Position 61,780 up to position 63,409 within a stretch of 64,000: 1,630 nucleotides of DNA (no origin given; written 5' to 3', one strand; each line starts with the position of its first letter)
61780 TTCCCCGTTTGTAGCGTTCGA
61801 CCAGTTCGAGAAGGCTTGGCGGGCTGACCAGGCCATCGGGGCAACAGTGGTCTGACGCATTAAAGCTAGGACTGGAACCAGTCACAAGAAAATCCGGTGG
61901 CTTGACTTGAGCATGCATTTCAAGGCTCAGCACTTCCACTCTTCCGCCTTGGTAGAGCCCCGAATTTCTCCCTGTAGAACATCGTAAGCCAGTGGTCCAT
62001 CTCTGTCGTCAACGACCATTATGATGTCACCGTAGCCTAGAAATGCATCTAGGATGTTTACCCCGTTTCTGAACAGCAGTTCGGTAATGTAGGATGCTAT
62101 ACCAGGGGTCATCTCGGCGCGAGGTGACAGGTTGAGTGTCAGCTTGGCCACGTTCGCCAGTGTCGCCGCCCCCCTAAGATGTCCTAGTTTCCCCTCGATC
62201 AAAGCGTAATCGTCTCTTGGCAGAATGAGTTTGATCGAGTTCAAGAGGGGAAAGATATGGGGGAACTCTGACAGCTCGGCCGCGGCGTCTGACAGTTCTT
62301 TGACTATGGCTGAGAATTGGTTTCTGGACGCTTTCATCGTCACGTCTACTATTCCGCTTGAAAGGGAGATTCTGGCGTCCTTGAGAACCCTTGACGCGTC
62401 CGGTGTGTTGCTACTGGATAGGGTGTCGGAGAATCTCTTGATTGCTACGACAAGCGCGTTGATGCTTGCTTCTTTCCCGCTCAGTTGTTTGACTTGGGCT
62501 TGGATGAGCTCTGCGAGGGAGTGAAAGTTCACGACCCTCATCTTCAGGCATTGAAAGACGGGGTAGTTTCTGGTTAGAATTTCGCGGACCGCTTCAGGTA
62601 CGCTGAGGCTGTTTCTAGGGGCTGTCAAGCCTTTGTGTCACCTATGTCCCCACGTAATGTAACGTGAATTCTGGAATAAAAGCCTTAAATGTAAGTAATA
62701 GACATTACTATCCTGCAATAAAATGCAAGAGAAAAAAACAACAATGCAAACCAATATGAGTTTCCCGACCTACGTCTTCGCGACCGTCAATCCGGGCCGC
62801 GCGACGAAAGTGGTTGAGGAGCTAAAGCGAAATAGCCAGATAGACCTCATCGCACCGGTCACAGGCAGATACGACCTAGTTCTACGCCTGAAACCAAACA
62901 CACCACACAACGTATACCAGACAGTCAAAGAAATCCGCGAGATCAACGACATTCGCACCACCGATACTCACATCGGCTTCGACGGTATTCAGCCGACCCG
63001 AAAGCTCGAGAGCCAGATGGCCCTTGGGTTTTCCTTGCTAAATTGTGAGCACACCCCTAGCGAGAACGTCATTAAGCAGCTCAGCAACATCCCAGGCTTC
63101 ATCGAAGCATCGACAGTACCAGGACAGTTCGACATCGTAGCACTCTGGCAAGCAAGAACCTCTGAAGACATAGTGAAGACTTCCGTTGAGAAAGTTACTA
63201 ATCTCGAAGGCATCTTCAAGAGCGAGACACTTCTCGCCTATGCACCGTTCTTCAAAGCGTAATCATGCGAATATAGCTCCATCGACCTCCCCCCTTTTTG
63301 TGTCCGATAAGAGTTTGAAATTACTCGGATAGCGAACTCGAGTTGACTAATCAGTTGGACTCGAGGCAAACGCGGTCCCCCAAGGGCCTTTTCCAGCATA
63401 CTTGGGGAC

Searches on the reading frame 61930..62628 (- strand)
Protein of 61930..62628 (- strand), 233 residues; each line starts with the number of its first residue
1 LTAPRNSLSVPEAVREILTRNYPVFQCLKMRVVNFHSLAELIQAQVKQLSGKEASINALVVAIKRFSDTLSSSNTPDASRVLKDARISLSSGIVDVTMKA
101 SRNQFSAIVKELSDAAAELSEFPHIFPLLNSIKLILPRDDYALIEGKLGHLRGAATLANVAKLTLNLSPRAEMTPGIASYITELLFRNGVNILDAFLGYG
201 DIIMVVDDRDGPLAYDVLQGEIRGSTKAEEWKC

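Call 60: search_protein_families(library=pfam, proteins=[window:61930-62628:-], max_evalue=0.001)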
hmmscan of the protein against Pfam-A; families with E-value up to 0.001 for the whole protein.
window:61930-62628:- (233 aa): 2 families
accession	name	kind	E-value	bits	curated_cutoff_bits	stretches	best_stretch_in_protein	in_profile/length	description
PF13840.12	ACT_7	-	0.00027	21.2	27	1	160-219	6-64/65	ACT domain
PF24367.1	DUF7523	-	0.00039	21.2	27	0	12-108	4-87/158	Family of unknown function (DUF7523)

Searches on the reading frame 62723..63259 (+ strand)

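Call 60: search_protein_families(library=pfam, proteins=[window:62723-63259:+], max_evalue=0.001)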
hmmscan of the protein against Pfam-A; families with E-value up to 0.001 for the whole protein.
window:62723-63259:+ (179 aa): 1 family
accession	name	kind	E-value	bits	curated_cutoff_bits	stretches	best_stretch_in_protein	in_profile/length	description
PF01037.27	AsnC_trans_reg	-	1.2e-12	48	25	1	20-84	3-69/73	Lrp/AsnC ligand binding domain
